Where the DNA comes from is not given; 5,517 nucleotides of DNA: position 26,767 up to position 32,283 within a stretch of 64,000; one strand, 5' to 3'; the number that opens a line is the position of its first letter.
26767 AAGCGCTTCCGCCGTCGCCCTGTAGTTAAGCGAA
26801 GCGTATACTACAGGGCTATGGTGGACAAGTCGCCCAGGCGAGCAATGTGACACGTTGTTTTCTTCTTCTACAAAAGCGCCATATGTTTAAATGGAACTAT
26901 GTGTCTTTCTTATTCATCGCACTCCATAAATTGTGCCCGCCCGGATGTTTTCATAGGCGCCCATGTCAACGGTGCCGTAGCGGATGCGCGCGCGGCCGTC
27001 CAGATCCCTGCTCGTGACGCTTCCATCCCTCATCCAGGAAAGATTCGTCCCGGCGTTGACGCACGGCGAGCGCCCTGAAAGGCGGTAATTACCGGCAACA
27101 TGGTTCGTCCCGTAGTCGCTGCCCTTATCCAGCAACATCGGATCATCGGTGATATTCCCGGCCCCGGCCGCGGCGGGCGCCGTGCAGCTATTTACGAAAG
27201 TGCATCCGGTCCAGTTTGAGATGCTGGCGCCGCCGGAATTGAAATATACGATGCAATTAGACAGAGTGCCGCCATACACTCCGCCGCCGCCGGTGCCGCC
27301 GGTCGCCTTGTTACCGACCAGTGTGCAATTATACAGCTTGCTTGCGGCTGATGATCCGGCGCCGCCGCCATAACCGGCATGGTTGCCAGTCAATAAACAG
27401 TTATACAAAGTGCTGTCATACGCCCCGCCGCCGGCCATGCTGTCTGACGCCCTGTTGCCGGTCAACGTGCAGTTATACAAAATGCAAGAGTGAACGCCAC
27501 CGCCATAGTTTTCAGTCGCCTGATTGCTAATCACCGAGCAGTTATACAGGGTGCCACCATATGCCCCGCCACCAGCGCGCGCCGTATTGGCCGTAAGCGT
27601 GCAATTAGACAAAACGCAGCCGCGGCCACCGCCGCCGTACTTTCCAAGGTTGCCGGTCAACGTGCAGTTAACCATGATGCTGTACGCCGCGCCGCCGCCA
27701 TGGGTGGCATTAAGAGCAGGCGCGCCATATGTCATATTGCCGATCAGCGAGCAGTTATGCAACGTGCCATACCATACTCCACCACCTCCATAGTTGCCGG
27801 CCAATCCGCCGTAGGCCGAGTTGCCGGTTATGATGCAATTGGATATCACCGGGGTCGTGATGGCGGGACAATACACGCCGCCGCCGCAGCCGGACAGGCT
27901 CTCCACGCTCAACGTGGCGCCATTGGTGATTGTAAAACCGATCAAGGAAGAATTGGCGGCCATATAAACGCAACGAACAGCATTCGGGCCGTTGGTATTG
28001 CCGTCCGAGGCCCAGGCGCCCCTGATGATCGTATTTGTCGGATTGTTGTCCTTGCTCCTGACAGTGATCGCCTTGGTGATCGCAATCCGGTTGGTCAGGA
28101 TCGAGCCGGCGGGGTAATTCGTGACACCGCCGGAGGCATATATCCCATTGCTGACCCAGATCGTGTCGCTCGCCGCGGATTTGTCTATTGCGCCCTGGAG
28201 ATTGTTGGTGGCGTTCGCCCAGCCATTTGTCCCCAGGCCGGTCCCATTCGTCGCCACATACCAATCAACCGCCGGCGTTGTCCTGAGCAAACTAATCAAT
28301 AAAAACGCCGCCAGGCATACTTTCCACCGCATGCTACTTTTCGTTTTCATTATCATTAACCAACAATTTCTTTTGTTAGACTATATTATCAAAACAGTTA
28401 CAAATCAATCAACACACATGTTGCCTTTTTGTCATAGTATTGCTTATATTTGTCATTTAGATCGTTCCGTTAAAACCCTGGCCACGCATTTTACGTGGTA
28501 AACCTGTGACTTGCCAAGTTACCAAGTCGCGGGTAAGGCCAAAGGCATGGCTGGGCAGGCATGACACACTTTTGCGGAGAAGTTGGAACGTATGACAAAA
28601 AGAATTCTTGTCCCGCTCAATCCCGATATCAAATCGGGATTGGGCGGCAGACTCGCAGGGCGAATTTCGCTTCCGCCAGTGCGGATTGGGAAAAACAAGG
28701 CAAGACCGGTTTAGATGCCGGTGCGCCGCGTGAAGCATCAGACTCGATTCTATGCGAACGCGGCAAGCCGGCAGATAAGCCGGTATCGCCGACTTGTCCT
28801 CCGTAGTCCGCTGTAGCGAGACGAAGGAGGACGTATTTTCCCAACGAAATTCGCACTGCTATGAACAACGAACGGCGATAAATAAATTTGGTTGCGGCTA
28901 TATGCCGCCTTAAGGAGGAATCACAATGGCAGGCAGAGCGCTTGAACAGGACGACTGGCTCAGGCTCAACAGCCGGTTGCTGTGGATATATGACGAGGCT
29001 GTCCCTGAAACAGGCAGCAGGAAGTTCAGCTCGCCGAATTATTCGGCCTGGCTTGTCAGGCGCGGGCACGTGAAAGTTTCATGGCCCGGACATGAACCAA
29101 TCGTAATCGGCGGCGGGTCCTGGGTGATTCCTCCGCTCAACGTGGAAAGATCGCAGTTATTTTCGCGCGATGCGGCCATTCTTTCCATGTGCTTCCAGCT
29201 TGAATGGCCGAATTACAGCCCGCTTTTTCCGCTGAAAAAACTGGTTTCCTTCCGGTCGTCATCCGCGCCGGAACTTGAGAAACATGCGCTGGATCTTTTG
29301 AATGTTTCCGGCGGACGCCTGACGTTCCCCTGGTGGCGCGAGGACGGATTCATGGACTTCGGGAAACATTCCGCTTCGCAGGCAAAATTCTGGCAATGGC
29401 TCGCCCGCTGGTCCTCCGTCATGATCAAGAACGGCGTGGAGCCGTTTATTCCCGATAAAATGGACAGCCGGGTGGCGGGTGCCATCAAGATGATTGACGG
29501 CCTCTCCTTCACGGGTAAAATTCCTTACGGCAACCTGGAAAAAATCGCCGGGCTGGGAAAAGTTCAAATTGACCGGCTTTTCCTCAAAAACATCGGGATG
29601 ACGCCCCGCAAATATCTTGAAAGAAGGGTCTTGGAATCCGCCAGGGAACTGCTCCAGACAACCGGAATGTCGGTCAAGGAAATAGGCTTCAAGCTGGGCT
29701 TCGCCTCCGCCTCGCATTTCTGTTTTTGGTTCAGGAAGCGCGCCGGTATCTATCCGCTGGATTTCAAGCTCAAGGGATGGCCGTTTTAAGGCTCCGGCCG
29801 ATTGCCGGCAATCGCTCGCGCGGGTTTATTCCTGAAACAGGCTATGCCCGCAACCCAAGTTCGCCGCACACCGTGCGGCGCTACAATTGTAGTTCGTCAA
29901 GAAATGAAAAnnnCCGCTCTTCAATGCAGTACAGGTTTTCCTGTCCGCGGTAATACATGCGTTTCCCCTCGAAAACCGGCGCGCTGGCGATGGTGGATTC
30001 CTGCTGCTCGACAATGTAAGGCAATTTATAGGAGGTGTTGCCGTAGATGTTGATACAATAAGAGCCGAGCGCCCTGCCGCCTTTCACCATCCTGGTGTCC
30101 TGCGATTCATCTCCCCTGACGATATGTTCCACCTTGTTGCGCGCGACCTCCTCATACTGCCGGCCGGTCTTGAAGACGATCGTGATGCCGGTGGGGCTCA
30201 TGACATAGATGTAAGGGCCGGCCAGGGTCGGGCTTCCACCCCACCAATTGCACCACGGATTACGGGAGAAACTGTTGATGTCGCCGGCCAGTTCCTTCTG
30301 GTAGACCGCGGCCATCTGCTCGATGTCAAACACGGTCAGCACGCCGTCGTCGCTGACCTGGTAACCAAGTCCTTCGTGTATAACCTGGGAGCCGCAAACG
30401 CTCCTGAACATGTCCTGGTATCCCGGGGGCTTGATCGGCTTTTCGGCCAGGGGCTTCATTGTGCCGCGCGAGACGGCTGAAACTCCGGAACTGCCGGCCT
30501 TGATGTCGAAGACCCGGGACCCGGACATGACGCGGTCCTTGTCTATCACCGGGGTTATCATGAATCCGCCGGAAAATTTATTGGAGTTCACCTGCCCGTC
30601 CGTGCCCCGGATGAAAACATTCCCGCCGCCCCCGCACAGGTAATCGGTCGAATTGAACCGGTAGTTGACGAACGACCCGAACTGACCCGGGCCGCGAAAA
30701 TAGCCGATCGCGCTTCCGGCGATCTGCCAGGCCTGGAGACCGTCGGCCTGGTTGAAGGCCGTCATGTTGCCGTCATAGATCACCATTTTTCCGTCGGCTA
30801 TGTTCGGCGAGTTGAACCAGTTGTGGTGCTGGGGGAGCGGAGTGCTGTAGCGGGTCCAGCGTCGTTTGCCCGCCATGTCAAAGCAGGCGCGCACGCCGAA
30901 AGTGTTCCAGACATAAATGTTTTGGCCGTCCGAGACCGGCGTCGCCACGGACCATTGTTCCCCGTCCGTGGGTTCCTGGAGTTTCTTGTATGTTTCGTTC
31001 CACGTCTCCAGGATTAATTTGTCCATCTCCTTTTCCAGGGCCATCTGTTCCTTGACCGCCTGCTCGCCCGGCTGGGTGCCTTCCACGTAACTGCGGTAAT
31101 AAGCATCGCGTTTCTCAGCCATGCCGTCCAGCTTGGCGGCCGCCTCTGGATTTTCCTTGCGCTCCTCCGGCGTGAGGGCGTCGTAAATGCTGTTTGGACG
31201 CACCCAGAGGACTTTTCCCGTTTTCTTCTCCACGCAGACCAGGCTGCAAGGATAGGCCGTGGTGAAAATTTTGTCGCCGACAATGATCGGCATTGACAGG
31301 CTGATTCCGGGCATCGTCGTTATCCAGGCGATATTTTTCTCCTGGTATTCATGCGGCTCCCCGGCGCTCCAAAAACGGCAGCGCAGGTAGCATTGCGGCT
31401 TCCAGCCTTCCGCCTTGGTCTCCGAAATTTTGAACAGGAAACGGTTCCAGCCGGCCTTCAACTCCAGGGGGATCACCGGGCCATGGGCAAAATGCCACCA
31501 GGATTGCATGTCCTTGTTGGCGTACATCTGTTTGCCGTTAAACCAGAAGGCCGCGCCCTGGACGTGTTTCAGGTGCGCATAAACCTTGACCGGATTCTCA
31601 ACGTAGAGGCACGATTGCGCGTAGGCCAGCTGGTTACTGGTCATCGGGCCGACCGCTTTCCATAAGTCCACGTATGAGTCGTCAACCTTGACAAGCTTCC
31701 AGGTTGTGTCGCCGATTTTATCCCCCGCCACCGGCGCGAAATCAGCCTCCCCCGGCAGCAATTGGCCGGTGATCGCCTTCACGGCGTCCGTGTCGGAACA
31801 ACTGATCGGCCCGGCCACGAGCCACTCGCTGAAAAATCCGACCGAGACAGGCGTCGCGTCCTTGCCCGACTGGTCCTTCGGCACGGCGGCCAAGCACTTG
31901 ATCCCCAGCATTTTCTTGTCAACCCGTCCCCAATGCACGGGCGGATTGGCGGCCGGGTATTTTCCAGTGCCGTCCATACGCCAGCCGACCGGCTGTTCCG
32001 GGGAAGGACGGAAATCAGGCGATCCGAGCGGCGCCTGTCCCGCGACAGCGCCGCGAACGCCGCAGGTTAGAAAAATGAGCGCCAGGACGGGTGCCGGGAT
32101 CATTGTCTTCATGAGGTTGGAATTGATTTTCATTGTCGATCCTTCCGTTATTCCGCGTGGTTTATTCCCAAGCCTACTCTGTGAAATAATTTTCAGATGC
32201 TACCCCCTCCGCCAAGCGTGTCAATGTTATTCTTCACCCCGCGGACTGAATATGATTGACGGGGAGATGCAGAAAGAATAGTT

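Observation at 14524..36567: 22-kb glycan-utilisation-like locus built around five paralogs of a secreted PQQ-like beta-propeller protein interleaved with glycoside hydrolases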

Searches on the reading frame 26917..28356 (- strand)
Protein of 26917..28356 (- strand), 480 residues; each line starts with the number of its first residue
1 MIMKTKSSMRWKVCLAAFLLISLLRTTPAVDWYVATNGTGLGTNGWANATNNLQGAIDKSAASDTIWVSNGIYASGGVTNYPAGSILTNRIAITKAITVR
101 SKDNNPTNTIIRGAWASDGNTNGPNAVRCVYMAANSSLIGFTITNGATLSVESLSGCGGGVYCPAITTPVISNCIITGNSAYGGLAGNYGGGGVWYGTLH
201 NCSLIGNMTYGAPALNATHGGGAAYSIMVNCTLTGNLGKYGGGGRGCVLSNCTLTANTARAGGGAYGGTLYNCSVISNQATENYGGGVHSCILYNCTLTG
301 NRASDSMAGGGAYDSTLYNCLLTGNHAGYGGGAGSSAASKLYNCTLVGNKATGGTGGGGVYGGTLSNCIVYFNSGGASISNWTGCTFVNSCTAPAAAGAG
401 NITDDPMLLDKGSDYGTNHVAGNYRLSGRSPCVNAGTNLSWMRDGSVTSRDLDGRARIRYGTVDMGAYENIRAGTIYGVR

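Call 3: search_protein_families(library=pfam, proteins=[window:26917-28356:-], max_evalue=0.01)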
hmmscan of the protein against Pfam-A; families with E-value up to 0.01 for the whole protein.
window:26917-28356:- (480 aa): 0 families

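Call 35: search_protein_families(library=pfam, proteins=[window:26917-28356:-], max_evalue=10)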
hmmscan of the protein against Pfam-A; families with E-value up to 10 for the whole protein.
window:26917-28356:- (480 aa): 0 families

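Call 48: search_protein_families(library=ncbifam, proteins=[window:26917-28356:-], max_evalue=0.01)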
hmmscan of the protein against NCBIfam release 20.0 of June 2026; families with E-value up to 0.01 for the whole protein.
window:26917-28356:- (480 aa): 2 families
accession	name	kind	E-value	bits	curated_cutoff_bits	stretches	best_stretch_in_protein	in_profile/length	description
NF041518.1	choice_anch_Q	domain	4.3e-06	26.9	25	1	423-469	16-56/58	choice-of-anchor Q domain-containing protein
TIGR03804.1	para_beta_helix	repeat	0.0041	16.8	19.45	1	272-306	9-42/44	parallel beta-helix repeat protein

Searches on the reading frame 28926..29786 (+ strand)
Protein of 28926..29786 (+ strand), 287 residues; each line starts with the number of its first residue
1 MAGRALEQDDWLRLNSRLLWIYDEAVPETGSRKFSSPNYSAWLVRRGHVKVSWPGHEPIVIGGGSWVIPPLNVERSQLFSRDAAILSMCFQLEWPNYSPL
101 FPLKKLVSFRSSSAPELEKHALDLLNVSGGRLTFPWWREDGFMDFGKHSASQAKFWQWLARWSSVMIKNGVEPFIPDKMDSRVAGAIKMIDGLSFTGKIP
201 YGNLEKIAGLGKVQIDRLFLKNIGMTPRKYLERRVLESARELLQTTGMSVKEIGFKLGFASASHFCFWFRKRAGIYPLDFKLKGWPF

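Call 3: search_protein_families(library=pfam, proteins=[window:28926-29786:+], max_evalue=0.01)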
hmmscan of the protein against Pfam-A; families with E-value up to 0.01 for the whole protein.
window:28926-29786:+ (287 aa): 2 families
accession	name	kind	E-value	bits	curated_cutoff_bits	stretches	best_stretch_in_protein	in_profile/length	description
PF12833.13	HTH_18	-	1.3e-18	67.5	33.6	1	206-281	3-78/80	Helix-turn-helix domain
PF00165.29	HTH_AraC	-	3.9e-05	24.1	26.6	1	243-272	1-32/42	Bacterial regulatory helix-turn-helix proteins, AraC family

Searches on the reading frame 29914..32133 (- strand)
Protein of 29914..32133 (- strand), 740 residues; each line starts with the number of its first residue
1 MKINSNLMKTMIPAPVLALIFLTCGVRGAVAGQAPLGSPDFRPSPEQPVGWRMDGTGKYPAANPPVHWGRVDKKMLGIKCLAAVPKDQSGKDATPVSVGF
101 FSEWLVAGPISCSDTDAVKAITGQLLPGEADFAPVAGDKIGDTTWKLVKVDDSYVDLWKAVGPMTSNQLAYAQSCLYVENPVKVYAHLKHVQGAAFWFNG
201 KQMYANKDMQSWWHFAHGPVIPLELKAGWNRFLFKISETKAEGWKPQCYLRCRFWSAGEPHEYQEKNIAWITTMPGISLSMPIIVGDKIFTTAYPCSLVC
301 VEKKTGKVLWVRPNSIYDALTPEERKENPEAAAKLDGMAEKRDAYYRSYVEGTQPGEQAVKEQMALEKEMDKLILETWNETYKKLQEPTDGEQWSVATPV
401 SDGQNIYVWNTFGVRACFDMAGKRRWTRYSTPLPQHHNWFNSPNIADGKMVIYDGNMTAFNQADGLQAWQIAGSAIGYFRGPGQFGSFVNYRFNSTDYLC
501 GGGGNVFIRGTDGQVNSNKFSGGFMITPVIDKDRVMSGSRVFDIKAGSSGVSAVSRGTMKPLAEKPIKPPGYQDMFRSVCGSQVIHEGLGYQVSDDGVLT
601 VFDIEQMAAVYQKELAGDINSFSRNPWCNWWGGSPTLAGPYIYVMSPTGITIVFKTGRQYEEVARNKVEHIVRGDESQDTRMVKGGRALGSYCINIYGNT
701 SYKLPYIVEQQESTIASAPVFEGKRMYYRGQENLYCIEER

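Call 3: search_protein_families(library=pfam, proteins=[window:29914-32133:-], max_evalue=0.01)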
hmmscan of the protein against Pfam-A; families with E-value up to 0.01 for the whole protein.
window:29914-32133:- (740 aa): 1 family
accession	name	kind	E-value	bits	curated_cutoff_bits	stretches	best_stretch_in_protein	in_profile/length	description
PF13360.13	PQQ_2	-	1.5e-11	44.8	27.6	1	385-472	8-100/233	Outer membrane protein assembly factor BamB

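Call 48: search_protein_families(library=ncbifam, proteins=[window:29914-32133:-], max_evalue=0.01)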
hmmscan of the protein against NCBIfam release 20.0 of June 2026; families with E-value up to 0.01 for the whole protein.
window:29914-32133:- (740 aa): 2 families
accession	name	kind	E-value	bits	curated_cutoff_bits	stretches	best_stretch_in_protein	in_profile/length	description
TIGR03300.1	assembly_YfgL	equivalog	2.8e-08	32.8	285.2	1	280-323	235-278/377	outer membrane protein assembly factor BamB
NF008351.0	PRK11138.1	equivalog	1.1e-06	27.4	423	1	280-320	250-290/394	outer membrane protein assembly factor BamB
